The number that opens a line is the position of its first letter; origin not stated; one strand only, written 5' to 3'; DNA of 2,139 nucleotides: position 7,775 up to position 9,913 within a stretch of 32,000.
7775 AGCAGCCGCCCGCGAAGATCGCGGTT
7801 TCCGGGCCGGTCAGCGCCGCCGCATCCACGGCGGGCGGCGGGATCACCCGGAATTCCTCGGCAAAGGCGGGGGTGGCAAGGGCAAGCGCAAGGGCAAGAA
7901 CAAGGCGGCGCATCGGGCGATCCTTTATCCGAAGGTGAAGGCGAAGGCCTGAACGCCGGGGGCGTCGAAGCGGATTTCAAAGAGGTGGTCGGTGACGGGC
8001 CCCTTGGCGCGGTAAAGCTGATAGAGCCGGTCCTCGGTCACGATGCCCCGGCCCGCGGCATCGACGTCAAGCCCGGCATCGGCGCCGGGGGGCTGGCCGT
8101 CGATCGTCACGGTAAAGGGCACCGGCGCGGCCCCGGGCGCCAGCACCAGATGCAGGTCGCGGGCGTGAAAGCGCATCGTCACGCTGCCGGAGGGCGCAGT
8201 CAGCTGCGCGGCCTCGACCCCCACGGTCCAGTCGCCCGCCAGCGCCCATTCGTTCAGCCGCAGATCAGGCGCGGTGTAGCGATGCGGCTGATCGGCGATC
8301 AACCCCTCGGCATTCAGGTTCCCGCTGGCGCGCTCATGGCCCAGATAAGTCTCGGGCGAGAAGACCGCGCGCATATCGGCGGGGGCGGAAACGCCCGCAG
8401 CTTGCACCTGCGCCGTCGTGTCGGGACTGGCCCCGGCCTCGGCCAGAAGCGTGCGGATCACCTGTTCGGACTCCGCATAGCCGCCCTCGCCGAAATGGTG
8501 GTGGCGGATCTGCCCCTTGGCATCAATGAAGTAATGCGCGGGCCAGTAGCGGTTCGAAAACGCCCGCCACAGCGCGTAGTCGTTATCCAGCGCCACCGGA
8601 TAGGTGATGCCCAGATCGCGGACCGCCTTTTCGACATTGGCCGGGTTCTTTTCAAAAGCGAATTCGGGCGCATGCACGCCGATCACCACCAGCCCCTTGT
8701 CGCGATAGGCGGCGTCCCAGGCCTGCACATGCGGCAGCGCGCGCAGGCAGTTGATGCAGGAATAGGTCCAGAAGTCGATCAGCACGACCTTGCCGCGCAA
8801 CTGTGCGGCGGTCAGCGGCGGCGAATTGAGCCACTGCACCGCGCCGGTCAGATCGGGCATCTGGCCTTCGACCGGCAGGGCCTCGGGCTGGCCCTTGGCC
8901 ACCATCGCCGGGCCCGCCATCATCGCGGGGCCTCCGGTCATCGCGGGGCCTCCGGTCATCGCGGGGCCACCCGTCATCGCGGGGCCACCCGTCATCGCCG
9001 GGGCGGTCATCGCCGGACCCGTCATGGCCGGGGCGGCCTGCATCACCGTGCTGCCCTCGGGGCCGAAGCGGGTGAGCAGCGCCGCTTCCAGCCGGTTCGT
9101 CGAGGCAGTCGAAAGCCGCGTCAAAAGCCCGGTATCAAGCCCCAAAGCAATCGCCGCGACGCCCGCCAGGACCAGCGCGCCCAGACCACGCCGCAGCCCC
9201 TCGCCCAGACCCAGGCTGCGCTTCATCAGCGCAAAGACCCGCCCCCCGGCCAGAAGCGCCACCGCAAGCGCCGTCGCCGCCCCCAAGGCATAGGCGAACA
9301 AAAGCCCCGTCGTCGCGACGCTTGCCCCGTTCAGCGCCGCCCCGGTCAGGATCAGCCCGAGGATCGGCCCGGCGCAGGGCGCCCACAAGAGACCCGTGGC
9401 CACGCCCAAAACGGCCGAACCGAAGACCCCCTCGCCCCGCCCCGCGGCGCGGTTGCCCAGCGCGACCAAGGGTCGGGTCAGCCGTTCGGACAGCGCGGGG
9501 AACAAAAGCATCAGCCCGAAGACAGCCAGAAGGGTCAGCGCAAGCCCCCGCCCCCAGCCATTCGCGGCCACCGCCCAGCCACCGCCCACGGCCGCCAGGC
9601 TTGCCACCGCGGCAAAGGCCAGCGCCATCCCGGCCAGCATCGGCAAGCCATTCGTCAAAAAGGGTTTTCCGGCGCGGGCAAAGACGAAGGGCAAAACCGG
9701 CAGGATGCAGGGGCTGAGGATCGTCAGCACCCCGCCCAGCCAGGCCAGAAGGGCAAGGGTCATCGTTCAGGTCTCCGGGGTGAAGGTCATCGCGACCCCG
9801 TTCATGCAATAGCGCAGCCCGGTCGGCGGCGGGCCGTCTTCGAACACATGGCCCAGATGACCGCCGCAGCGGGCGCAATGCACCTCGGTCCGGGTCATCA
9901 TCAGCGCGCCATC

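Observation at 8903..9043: In-frame Met-rich tandem repeat forming the linker of DipZ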

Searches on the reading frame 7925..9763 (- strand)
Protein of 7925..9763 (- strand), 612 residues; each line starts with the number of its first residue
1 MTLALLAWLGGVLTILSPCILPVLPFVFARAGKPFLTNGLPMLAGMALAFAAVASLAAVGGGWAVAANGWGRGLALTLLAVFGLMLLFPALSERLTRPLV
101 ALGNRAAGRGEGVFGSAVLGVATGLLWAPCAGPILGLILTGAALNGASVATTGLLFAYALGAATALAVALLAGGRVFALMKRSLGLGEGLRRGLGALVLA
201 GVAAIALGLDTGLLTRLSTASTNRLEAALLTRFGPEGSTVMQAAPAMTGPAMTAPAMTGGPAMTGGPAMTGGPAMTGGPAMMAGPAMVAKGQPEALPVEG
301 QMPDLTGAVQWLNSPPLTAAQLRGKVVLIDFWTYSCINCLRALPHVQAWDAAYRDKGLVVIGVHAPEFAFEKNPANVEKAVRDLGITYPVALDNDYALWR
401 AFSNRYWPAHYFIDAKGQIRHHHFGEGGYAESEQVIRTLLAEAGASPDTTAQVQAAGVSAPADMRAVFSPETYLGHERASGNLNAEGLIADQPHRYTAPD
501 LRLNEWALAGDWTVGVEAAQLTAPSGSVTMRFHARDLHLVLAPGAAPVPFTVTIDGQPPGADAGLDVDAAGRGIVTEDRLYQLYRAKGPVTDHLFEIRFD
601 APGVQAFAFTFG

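Call 4: search_protein_families(library=pfam, proteins=[window:7925-9763:-], max_evalue=0.01)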
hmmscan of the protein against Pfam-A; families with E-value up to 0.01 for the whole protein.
window:7925-9763:- (612 aa): 5 families
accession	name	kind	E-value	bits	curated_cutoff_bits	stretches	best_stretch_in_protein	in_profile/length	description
PF17991.7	Thioredoxin_10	-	1.5e-44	152.4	27.1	1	469-612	1-142/142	Thioredoxin like C-terminal domain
PF00578.27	AhpC-TSA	-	2.1e-12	47.5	26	1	315-421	16-123/124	AhpC/TSA family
PF08534.16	Redoxin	-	5.4e-11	42.9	26.6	1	312-426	16-135/148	Redoxin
PF13905.12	Thioredoxin_8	-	2e-05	25.3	27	1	324-419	1-94/94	Thioredoxin-like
PF02683.22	DsbD_TM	-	0.0042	16.8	27.1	0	3-176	3-188/219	Cytochrome C biogenesis protein transmembrane domain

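Call 5: search_protein_families(library=ncbifam, proteins=[window:7925-9763:-], max_evalue=0.01)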
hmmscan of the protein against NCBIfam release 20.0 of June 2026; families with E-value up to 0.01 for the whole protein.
window:7925-9763:- (612 aa): 7 families
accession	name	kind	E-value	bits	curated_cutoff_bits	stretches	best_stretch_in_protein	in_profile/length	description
NF002854.0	PRK03147.1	subfamily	2.8e-15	56.7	170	1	317-428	55-161/176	thiol-disulfide oxidoreductase ResA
NF041202.1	StoA_CxxC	exception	3.7e-09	36.7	210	1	323-425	51-150/163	endospore biogenesis thiol-disulfide oxidoreductase StoA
NF010625.0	PRK14018.1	equivalog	3.2e-07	29.2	522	1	323-426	55-159/521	bifunctional peptide-methionine (S)-S-oxide reductase MsrA/peptide-methionine (R)-S-oxide reductase MsrB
NF033782.1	lipoprot_Omp28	subfamily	5.8e-05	22.4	150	1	323-385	37-98/264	Omp28 family outer membrane lipoprotein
NF047697.1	ThioredTrxAClost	equivalog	0.00013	22.1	140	1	325-356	18-49/105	thioredoxin TrxA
NF041054.1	WAxxUGC_long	equivalog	0.0002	20.7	300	1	302-421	84-196/354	ResA-like WAxxUGC motif-containing protein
NF047696.1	ThlDiSintTplARhiz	equivalog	0.00063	19.6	230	1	313-368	86-141/219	thiol:disulfide interchange protein TlpA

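Call 6: find_homologous_proteins(query=window:7925-9763:-, max_evalue=1e-10)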
Query window:7925-9763:- (612 aa): 8000 proteins with E <= 1e-10 among 8000 candidates; the best 120 are listed.
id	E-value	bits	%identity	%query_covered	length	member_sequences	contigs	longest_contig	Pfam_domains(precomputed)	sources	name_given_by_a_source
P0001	0.0e+0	1198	90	100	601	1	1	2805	PF17991.8,PF08534.17,PF00578.28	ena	-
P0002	0.0e+0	1146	88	100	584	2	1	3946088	PF17991.8,PF08534.17,PF13905.13,PF00578.28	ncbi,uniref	ncbi:cytochrome c biogenesis protein DipZ [Rhodobacter capsulatus]|uniref:cytochrome c biogenesis pr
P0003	0.0e+0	1144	88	100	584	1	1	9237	PF17991.8,PF08534.17,PF13905.13,PF00578.28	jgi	-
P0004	0.0e+0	1049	81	100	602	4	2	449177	PF17991.8,PF08534.17,PF00578.28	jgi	-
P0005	1.4e-277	940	74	100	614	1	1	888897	PF17991.8,PF08534.17,PF00578.28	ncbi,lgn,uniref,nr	ncbi:cytochrome c biogenesis protein DipZ [Rhodobacter maris]|uniref:Cytochrome c biogenesis protein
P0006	5.7e-276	935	73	100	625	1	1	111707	PF17991.8,PF08534.17,PF00578.28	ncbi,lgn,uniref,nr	ncbi:cytochrome C biogenesis protein [Rhodobacter sp. TJ_12]|uniref:cytochrome c biogenesis protein 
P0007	6.9e-275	932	72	100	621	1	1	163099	PF17991.8,PF08534.17,PF02683.23,PF00578.28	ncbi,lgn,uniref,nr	ncbi:cytochrome c biogenesis protein CcdA [Rhodobacter sp. JA431]|uniref:cytochrome c biogenesis pro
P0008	1.2e-264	898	70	100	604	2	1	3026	PF17991.8,PF08534.17,PF13905.13,PF00578.28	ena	-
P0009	8.5e-247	839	64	100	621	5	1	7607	PF17991.8,PF08534.17,PF13905.13,PF00578.28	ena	-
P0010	5.3e-246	836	65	100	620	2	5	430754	PF17991.8,PF08534.17,PF13905.13,PF00578.28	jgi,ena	-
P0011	2.0e-245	834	64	100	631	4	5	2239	PF17991.8,PF08534.17,PF13905.13,PF00578.28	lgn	-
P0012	1.0e-243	829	66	100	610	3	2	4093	PF17991.8,PF08534.17,PF13905.13,PF00578.28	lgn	-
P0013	3.1e-242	824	66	100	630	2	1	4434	PF17991.8,PF08534.17,PF02683.23,PF13905.13,PF00578.28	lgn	-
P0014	3.9e-241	820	66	100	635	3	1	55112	PF17991.8,PF08534.17,PF02683.23,PF13905.13,PF00578.28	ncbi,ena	-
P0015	4.2e-241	820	65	100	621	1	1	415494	PF17991.8,PF08534.17,PF02683.23,PF13905.13,PF00578.28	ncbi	-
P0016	8.3e-241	819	65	100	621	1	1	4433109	PF17991.8,PF08534.17,PF02683.23,PF13905.13,PF00578.28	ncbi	ncbi:cytochrome c biogenesis protein DipZ [Rhizobium sp. KDH_Rht_773_N]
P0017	9.4e-241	819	63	100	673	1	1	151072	PF17991.8,PF08534.17,PF13905.13,PF00578.28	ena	-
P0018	1.2e-240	818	64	100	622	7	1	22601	PF17991.8,PF08534.17,PF13905.13,PF00578.28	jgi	jgi:cytochrome c biogenesis protein CcdA/thiol-disulfide isomerase/thioredoxin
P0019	1.3e-240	818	64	100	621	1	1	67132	PF17991.8,PF08534.17,PF02683.23,PF13905.13,PF00578.28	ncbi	-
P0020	3.5e-240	817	64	100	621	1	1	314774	PF17991.8,PF08534.17,PF02683.23,PF13905.13,PF00578.28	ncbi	-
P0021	3.7e-240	817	64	100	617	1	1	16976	PF17991.8,PF08534.17,PF02683.23,PF13905.13,PF00578.28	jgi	jgi:cytochrome c biogenesis protein CcdA/thiol-disulfide isomerase/thioredoxin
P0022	4.5e-240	817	64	100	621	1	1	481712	PF17991.8,PF08534.17,PF02683.23,PF13905.13,PF00578.28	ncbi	-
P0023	5.1e-240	816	64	100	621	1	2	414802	PF17991.8,PF08534.17,PF02683.23,PF13905.13,PF00578.28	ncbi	-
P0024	9.8e-240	815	64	100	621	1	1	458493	PF17991.8,PF08534.17,PF02683.23,PF13905.13,PF00578.28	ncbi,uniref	ncbi:cytochrome c biogenesis protein DipZ [Rhizobium sp. GCM10022189]|uniref:cytochrome c biogenesis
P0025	4.0e-239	813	65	100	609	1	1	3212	PF17991.8,PF08534.17,PF13905.13,PF00578.28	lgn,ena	-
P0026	6.4e-239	813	63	100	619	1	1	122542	PF17991.8,PF08534.17,PF02683.23,PF13905.13,PF00578.28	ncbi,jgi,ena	jgi:cytochrome c biogenesis protein CcdA/thiol-disulfide isomerase/thioredoxin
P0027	8.0e-239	812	63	100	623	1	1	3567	PF17991.8,PF08534.17,PF02683.23,PF13905.13,PF00578.28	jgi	jgi:cytochrome c biogenesis protein CcdA/thiol-disulfide isomerase/thioredoxin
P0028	9.7e-239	812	64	100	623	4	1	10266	PF17991.8,PF08534.17,PF02683.23,PF13905.13,PF00578.28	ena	-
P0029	1.1e-238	812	65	100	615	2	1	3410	PF17991.8,PF08534.17,PF13905.13,PF00578.28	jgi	jgi:cytochrome c biogenesis protein CcdA/thiol-disulfide isomerase/thioredoxin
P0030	1.4e-238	812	63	100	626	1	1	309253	PF17991.8,PF08534.17,PF00578.28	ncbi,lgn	-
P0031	2.6e-238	811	64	100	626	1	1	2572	PF17991.8,PF08534.17,PF13905.13,PF00578.28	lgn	-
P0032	3.7e-238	810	61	100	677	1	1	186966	PF17991.8,PF08534.17,PF13905.13,PF00578.28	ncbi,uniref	ncbi:cytochrome c biogenesis protein DipZ [Mesorhizobium sp. CN2-181]|uniref:cytochrome c biogenesis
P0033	4.1e-238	810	64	100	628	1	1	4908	PF17991.8,PF08534.17,PF13905.13,PF00578.28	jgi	-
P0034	4.2e-238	810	63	100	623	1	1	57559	PF17991.8,PF08534.17,PF02683.23,PF13905.13,PF00578.28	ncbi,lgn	-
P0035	4.5e-238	810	63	100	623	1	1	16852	PF17991.8,PF08534.17,PF02683.23,PF13905.13,PF00578.28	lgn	-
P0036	7.1e-238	809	63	100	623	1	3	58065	PF17991.8,PF08534.17,PF02683.23,PF13905.13,PF00578.28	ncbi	-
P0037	8.3e-238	809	65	100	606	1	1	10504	PF17991.8,PF08534.17,PF13905.13,PF00578.28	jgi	jgi:cytochrome c biogenesis protein CcdA/thiol-disulfide isomerase/thioredoxin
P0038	9.2e-238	809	62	100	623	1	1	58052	PF17991.8,PF08534.17,PF02683.23,PF13905.13,PF00578.28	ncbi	-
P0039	1.1e-237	809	64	100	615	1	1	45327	PF17991.8,PF08534.17,PF02683.23,PF13905.13,PF00578.28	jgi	jgi:cytochrome c biogenesis protein CcdA/thiol-disulfide isomerase/thioredoxin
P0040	1.3e-237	808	63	100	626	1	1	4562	PF17991.8,PF08534.17,PF02683.23,PF13905.13,PF00578.28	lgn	-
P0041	1.6e-237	808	63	100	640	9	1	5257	PF17991.8,PF08534.17,PF13905.13,PF00578.28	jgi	jgi:cytochrome c biogenesis protein CcdA/thiol-disulfide isomerase/thioredoxin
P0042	4.8e-237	807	64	100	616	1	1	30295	PF17991.8,PF08534.17,PF00578.28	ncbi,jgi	ncbi:MAG TPA: cytochrome c biogenesis protein DipZ [Roseomonas sp.]|jgi:cytochrome c biogenesis prot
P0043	7.1e-237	806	63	100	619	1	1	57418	PF17991.8,PF08534.17,PF02683.23,PF13905.13,PF00578.28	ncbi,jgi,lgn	jgi:cytochrome c biogenesis protein CcdA/thiol-disulfide isomerase/thioredoxin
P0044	8.2e-237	806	63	100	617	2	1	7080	PF17991.8,PF08534.17,PF02683.23,PF13905.13,PF00578.28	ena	-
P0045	1.0e-236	805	63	100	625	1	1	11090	PF17991.8,PF08534.17,PF13905.13,PF00578.28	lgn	-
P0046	1.6e-236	805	65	100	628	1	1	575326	PF17991.8,PF08534.17,PF13905.13,PF00578.28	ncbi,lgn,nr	ncbi:MAG: cytochrome c biogenesis protein DipZ [Rhizobiales bacterium]|nr:cytochrome c biogenesis pr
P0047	1.8e-236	805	64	100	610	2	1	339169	PF17991.8,PF08534.17,PF13905.13,PF00578.28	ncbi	-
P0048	2.6e-236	804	62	100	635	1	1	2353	PF17991.8,PF08534.17,PF13905.13,PF00578.28,PF13386.13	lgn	-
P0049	3.1e-236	804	64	100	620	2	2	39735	PF17991.8,PF08534.17,PF13905.13,PF00578.28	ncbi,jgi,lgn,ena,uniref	ncbi:cytochrome c biogenesis protein CcdA [Bosea sp. (in: a-proteobacteria)]|uniref:cytochrome c bio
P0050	3.3e-236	804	63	100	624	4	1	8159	PF17991.8,PF08534.17,PF13905.13,PF00578.28,PF13386.13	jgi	jgi:cytochrome c biogenesis protein CcdA/thiol-disulfide isomerase/thioredoxin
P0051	4.4e-236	803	62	100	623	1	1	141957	PF17991.8,PF08534.17,PF02683.23,PF13905.13,PF00578.28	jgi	jgi:cytochrome c biogenesis protein CcdA/thiol-disulfide isomerase/thioredoxin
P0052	4.6e-236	803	63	100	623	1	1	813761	PF17991.8,PF08534.17,PF02683.23,PF13905.13,PF00578.28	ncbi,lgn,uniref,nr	ncbi:cytochrome c biogenesis protein DipZ [Rhizobium sp. BK251]|uniref:cytochrome c biogenesis prote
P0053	5.2e-236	803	62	100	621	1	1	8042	PF17991.8,PF08534.17,PF02683.23,PF13905.13,PF00578.28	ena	-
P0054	7.5e-236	803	61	100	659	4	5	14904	PF17991.8,PF08534.17,PF13905.13,PF00578.28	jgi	jgi:cytochrome c biogenesis protein CcdA/thiol-disulfide isomerase/thioredoxin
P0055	7.5e-236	803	63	100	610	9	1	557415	PF17991.8,PF08534.17,PF13905.13,PF00578.28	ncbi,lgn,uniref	ncbi:cytochrome c biogenesis protein DipZ [Bosea sp. 2RAB26]|uniref:cytochrome c biogenesis protein 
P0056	7.7e-236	803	61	100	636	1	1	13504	PF17991.8,PF08534.17,PF13905.13,PF00578.28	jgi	jgi:cytochrome c biogenesis protein CcdA/thiol-disulfide isomerase/thioredoxin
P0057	1.2e-235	802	64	100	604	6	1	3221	PF17991.8,PF08534.17,PF00578.28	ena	-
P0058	1.3e-235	802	63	98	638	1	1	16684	PF17991.8,PF08534.17,PF02683.23,PF13905.13,PF00578.28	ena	-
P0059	1.4e-235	802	62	100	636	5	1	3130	PF17991.8,PF08534.17,PF13905.13,PF00578.28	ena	-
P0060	1.5e-235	802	63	100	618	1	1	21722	PF17991.8,PF08534.17,PF00578.28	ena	-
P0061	1.8e-235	801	-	-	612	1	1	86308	PF17991.8,PF08534.17,PF13905.13,PF00578.28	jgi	-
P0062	1.9e-235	801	63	100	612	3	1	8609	PF17991.8,PF08534.17,PF02683.23,PF13905.13,PF00578.28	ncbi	ncbi:MAG TPA: cytochrome c biogenesis protein DipZ [Dongiaceae bacterium]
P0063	1.9e-235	801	64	100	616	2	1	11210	PF17991.8,PF08534.17,PF02683.23,PF13905.13,PF00578.28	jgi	jgi:cytochrome c biogenesis protein CcdA/thiol-disulfide isomerase/thioredoxin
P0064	2.1e-235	801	63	100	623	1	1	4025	PF17991.8,PF08534.17,PF02683.23,PF13905.13,PF00578.28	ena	-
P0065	2.3e-235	801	62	100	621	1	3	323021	PF17991.8,PF08534.17,PF02683.23,PF13905.13,PF00578.28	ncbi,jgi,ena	-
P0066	2.3e-235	801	63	100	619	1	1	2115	PF17991.8,PF08534.17,PF02683.23,PF13905.13,PF00578.28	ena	-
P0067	2.6e-235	801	62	100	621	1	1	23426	PF17991.8,PF08534.17,PF02683.23,PF13905.13,PF00578.28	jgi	-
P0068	3.0e-235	801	63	100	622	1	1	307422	PF17991.8,PF08534.17,PF02683.23,PF13905.13,PF00578.28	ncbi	-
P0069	3.6e-235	800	62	100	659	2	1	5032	PF17991.8,PF08534.17,PF13905.13,PF00578.28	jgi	jgi:cytochrome c biogenesis protein CcdA/thiol-disulfide isomerase/thioredoxin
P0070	9.8e-235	799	64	100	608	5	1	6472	PF17991.8,PF08534.17,PF02683.23,PF00578.28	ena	-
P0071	1.0e-234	799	65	100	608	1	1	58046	PF17991.8,PF08534.17,PF13905.13,PF00578.28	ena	-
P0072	1.3e-234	799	63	100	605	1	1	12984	PF17991.8,PF08534.17,PF13905.13,PF00578.28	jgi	jgi:cytochrome c biogenesis protein CcdA/thiol-disulfide isomerase/thioredoxin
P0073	1.3e-234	799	65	100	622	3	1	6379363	PF17991.8,PF08534.17,PF13905.13,PF00578.28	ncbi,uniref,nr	ncbi:redoxin domain-containing protein [Bosea sp. F3-2]|uniref:cytochrome c biogenesis protein DipZ 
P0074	1.4e-234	798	62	100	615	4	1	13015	PF17991.8,PF08534.17,PF13905.13,PF00578.28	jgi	jgi:cytochrome c biogenesis protein CcdA/thiol-disulfide isomerase/thioredoxin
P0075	1.5e-234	798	63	98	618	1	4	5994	PF17991.8,PF08534.17,PF13905.13,PF00578.28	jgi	jgi:cytochrome c biogenesis protein CcdA/thiol-disulfide isomerase/thioredoxin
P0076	1.5e-234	798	63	100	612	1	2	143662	PF17991.8,PF08534.17,PF00578.28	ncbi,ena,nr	nr:cytochrome c biogenesis protein DipZ [uncultured Roseococcus sp.]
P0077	1.8e-234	798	62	100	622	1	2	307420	PF17991.8,PF08534.17,PF02683.23,PF13905.13,PF00578.28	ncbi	-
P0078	2.0e-234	798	63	100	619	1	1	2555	PF17991.8,PF08534.17,PF02683.23,PF13905.13,PF00578.28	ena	-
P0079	2.3e-234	798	64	100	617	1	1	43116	PF17991.8,PF08534.17,PF13905.13,PF00578.28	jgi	jgi:cytochrome c biogenesis protein CcdA/thiol-disulfide isomerase/thioredoxin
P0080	2.3e-234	798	62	100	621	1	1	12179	PF17991.8,PF08534.17,PF02683.23,PF13905.13,PF00578.28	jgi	jgi:cytochrome c biogenesis protein CcdA/thiol-disulfide isomerase/thioredoxin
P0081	2.6e-234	798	62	100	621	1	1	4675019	PF17991.8,PF08534.17,PF02683.23,PF13905.13,PF00578.28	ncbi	ncbi:cytochrome c biogenesis protein DipZ [Sinorhizobium sp. B11]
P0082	2.9e-234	797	64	100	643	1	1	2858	PF17991.8,PF08534.17,PF13905.13,PF00578.28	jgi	jgi:cytochrome c biogenesis protein CcdA/thiol-disulfide isomerase/thioredoxin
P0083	3.0e-234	797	64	100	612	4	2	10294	PF17991.8,PF08534.17,PF13905.13,PF00578.28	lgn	-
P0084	3.5e-234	797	64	100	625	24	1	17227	PF17991.8,PF08534.17,PF02683.23,PF13905.13,PF00578.28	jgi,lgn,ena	-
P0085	3.8e-234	797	62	100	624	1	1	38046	PF17991.8,PF08534.17,PF13905.13,PF00578.28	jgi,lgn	jgi:cytochrome c biogenesis protein CcdA/thiol-disulfide isomerase/thioredoxin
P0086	4.1e-234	797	62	100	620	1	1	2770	PF17991.8,PF08534.17,PF13905.13,PF00578.28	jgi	jgi:cytochrome c biogenesis protein CcdA/thiol-disulfide isomerase/thioredoxin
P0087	4.3e-234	797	62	100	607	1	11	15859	PF17991.8,PF08534.17,PF13905.13,PF00578.28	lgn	-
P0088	4.4e-234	797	63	100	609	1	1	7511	PF17991.8,PF08534.17,PF13905.13,PF00578.28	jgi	jgi:cytochrome c biogenesis protein CcdA/thiol-disulfide isomerase/thioredoxin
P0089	4.6e-234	797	63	100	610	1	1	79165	PF17991.8,PF08534.17,PF13905.13,PF00578.28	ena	-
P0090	4.7e-234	797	63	100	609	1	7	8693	PF17991.8,PF08534.17,PF13905.13,PF00578.28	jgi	jgi:cytochrome c biogenesis protein CcdA/thiol-disulfide isomerase/thioredoxin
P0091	5.2e-234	797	62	100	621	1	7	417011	PF17991.8,PF08534.17,PF02683.23,PF13905.13,PF00578.28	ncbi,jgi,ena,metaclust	metaclust:\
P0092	6.3e-234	796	62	100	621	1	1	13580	PF17991.8,PF08534.17,PF02683.23,PF13905.13,PF00578.28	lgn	-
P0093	6.4e-234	796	64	100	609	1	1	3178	PF17991.8,PF08534.17,PF13905.13,PF00578.28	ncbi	-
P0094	6.7e-234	796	63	100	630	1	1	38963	PF17991.8,PF08534.17,PF13905.13,PF00578.28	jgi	jgi:cytochrome c biogenesis protein CcdA/thiol-disulfide isomerase/thioredoxin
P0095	6.9e-234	796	64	100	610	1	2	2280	PF17991.8,PF08534.17,PF13905.13,PF00578.28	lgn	-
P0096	8.2e-234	796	64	100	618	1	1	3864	PF17991.8,PF08534.17,PF13905.13,PF00578.28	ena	-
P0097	8.9e-234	796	63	100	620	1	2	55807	PF17991.8,PF08534.17,PF13905.13,PF00578.28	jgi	-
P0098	9.4e-234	796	63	100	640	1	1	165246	PF17991.8,PF08534.17,PF13905.13,PF00578.28,PF13386.13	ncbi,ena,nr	ncbi:MAG TPA: cytochrome c biogenesis protein DipZ [Xanthobacteraceae bacterium]|nr:cytochrome c bio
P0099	1.0e-233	796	62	100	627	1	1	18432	PF17991.8,PF08534.17,PF00578.28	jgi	jgi:cytochrome c biogenesis protein CcdA/thiol-disulfide isomerase/thioredoxin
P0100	1.1e-233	796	63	100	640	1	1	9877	PF17991.8,PF08534.17,PF13905.13,PF00578.28,PF13386.13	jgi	jgi:cytochrome c biogenesis protein CcdA/thiol-disulfide isomerase/thioredoxin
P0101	1.1e-233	795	64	100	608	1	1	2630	PF17991.8,PF08534.17,PF13905.13,PF00578.28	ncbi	-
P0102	1.1e-233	795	61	100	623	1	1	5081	PF17991.8,PF08534.17,PF13905.13,PF00578.28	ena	-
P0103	1.2e-233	795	63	100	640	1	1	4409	PF17991.8,PF08534.17,PF13905.13,PF00578.28,PF13386.13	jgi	-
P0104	1.2e-233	795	62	100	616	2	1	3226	PF17991.8,PF08534.17,PF13905.13,PF00578.28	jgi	jgi:cytochrome c biogenesis protein CcdA/thiol-disulfide isomerase/thioredoxin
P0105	1.2e-233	795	62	100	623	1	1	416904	PF17991.8,PF08534.17,PF02683.23,PF13905.13,PF00578.28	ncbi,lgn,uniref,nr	ncbi:cytochrome c biogenesis protein DipZ [Rhizobium sp. BK379]|uniref:cytochrome c biogenesis prote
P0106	1.3e-233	795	62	100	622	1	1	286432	PF17991.8,PF08534.17,PF02683.23,PF13905.13,PF00578.28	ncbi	-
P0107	1.4e-233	795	60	100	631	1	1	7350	PF17991.8,PF08534.17,PF13905.13,PF00578.28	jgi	jgi:cytochrome c biogenesis protein CcdA/thiol-disulfide isomerase/thioredoxin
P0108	1.4e-233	795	63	100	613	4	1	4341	PF17991.8,PF08534.17,PF13905.13,PF00578.28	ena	-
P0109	1.5e-233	795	62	100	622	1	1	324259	PF17991.8,PF08534.17,PF02683.23,PF13905.13,PF00578.28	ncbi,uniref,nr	ncbi:cytochrome c biogenesis protein CcdA/thiol-disulfide isomerase/thioredoxin [Rhizobium sp. BK512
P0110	1.5e-233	795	63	100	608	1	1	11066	PF17991.8,PF08534.17,PF13905.13,PF00578.28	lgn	-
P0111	1.5e-233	795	61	100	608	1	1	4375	PF17991.8,PF08534.17,PF13905.13,PF00578.28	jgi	jgi:cytochrome c biogenesis protein CcdA/thiol-disulfide isomerase/thioredoxin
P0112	1.6e-233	795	62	100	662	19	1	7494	PF17991.8,PF08534.17,PF02683.23,PF13905.13,PF00578.28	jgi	jgi:cytochrome c biogenesis protein CcdA/thiol-disulfide isomerase/thioredoxin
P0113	1.8e-233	795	61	100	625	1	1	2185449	PF17991.8,PF08534.17,PF13905.13,PF00578.28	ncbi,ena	-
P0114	1.9e-233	795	63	100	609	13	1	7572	PF17991.8,PF08534.17,PF13905.13,PF00578.28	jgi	jgi:cytochrome c biogenesis protein CcdA/thiol-disulfide isomerase/thioredoxin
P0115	2.0e-233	795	63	100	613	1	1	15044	PF17991.8,PF08534.17,PF00578.28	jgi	-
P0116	2.2e-233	794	61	100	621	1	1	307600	PF17991.8,PF08534.17,PF02683.23,PF13905.13,PF00578.28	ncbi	-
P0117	2.5e-233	794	62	100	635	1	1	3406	PF17991.8,PF08534.17,PF02683.23,PF13905.13,PF00578.28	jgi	jgi:cytochrome c biogenesis protein CcdA/thiol-disulfide isomerase/thioredoxin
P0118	2.6e-233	794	64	100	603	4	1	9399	PF17991.8,PF08534.17,PF00578.28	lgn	-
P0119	2.7e-233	794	61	100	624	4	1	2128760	PF17991.8,PF08534.17,PF13905.13,PF00578.28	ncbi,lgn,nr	ncbi:cytochrome c biogenesis protein DipZ [Agrobacterium tumefaciens]|nr:cytochrome c biogenesis pro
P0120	3.5e-233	794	63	100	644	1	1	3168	PF17991.8,PF08534.17,PF02683.23,PF13905.13,PF00578.28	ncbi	ncbi:MAG: cytochrome c biogenesis protein DipZ [Rhizobium sp.]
